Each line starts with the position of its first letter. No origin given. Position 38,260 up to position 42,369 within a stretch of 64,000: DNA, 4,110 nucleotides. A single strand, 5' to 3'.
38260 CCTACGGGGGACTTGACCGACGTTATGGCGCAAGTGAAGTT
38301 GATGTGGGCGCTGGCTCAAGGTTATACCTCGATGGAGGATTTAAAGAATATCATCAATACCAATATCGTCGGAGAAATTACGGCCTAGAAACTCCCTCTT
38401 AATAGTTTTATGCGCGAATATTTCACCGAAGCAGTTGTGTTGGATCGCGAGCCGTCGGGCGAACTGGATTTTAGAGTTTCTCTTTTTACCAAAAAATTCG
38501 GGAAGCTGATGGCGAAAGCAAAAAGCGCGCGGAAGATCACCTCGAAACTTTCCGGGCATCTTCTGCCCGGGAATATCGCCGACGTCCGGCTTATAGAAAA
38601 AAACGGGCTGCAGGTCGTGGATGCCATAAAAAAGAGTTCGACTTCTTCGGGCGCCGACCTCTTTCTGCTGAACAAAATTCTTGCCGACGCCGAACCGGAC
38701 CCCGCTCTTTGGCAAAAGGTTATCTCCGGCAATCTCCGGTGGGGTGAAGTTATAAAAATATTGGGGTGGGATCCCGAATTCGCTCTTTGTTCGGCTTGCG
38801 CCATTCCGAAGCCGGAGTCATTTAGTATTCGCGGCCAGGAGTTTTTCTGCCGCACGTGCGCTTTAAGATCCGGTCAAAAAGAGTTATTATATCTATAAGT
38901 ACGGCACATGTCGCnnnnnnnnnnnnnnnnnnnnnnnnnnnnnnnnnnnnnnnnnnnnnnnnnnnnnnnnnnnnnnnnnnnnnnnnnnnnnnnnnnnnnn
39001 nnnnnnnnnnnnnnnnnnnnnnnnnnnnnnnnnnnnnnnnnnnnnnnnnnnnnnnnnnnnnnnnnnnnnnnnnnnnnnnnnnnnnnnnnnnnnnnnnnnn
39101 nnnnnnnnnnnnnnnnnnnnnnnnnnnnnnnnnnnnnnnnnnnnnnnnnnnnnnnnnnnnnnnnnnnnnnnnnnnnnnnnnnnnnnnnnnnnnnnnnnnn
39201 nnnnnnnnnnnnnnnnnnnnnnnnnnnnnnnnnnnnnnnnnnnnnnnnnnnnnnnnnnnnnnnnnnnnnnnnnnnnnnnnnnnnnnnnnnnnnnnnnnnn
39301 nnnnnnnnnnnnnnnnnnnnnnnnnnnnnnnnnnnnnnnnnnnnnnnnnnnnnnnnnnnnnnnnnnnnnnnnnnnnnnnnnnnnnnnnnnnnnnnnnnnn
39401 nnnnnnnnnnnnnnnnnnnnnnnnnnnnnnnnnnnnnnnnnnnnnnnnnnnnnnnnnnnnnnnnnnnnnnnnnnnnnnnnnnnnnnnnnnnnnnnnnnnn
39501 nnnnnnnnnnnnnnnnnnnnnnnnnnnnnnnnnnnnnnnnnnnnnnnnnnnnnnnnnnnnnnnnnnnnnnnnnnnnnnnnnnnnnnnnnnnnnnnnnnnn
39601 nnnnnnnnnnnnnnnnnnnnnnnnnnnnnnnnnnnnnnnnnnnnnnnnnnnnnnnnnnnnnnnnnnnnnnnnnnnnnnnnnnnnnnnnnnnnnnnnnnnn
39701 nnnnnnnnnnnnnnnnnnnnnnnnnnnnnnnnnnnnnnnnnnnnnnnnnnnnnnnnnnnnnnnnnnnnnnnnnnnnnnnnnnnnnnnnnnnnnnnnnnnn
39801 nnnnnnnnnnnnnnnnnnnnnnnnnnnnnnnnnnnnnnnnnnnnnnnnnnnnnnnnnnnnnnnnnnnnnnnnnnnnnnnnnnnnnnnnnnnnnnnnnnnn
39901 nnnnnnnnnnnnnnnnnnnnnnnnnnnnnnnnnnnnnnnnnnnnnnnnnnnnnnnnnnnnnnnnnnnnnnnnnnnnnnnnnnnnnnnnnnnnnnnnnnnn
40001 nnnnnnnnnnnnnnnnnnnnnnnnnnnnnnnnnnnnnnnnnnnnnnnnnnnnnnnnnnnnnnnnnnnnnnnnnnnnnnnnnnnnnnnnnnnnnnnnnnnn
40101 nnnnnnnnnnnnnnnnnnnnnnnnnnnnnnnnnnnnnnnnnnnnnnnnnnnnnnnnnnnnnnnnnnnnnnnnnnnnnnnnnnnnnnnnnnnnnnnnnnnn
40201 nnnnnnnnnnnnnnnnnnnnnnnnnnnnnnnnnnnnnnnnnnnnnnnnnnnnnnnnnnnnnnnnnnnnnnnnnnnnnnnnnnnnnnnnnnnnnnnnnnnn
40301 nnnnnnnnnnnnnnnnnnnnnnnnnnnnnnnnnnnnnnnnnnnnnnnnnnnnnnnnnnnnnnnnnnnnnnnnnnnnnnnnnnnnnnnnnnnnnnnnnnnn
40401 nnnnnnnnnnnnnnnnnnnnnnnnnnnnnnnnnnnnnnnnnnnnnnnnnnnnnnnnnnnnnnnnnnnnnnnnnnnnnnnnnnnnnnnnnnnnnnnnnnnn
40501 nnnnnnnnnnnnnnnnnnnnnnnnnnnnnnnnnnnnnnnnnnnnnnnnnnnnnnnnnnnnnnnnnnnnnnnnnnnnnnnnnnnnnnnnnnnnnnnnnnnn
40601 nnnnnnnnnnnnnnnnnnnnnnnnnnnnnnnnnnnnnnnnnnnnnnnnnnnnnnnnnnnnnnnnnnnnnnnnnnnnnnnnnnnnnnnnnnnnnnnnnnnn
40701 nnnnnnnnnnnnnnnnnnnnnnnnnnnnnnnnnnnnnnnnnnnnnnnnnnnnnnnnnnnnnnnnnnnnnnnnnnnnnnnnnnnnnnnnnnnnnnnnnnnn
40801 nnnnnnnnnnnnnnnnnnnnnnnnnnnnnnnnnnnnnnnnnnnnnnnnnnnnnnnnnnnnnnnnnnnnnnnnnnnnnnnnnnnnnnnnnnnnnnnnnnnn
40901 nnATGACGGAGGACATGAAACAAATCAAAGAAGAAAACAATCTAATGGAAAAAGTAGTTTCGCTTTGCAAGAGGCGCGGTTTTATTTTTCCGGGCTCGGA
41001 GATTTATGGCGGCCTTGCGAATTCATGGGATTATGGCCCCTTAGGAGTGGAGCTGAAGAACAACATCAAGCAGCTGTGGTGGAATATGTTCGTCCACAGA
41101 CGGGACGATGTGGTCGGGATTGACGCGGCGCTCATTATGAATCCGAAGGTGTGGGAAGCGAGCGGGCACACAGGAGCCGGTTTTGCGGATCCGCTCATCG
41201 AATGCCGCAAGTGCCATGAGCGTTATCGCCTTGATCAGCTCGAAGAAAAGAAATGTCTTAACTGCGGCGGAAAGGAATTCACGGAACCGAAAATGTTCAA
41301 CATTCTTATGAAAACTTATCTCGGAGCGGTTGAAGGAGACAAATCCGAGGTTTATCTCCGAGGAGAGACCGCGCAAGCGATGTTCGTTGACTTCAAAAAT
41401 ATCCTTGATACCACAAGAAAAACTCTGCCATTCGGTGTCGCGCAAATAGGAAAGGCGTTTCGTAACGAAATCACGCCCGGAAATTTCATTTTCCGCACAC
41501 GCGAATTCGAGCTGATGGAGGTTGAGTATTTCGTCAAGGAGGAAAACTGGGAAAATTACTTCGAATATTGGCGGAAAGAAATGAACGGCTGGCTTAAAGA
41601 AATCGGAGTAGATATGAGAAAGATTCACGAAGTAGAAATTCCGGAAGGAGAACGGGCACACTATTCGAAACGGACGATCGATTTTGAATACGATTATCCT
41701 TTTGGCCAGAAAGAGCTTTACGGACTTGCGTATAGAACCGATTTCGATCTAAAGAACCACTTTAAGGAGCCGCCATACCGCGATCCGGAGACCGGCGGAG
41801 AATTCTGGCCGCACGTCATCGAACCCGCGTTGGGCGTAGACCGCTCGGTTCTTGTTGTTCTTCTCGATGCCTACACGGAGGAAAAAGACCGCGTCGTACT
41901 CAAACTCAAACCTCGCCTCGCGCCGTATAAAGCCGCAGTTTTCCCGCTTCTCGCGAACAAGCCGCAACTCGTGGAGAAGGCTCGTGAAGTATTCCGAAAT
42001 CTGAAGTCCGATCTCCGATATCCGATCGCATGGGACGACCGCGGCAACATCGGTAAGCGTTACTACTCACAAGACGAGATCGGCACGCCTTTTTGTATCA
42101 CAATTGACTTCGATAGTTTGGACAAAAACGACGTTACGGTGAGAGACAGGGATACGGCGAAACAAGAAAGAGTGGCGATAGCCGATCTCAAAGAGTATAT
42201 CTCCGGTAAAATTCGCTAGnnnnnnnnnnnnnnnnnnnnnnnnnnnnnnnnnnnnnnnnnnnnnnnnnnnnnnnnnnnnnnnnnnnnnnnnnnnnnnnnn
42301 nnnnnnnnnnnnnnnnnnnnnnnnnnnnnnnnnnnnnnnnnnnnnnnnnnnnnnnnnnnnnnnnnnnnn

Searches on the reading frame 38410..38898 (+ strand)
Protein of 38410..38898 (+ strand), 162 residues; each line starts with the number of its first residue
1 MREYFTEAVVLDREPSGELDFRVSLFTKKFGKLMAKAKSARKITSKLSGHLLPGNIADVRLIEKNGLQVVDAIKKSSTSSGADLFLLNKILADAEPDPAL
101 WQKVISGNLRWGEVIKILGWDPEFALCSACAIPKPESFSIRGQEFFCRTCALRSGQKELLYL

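Call 36: search_protein_families(library=pfam, proteins=[window:38410-38898:+], max_evalue=0.001)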
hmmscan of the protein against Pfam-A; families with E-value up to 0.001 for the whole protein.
window:38410-38898:+ (162 aa): 1 family
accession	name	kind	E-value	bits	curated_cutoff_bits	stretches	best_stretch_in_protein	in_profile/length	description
PF11967.14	RecO_N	-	1.3e-13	51.2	27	1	1-73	1-74/80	Recombination protein O N terminal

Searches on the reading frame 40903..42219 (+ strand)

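Call 36: search_protein_families(library=pfam, proteins=[window:40903-42219:+], max_evalue=0.001)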
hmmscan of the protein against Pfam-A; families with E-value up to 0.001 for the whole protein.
window:40903-42219:+ (438 aa): 2 families
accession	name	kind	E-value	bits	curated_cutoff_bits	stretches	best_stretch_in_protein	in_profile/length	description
PF03129.25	HGTP_anticodon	-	7.3e-18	65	21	1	343-434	1-92/94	Anticodon binding domain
PF00587.30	tRNA-synt_2b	-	5.6e-13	49.8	29.3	1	147-320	8-176/179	tRNA synthetase class II core domain (G, H, P, S and T)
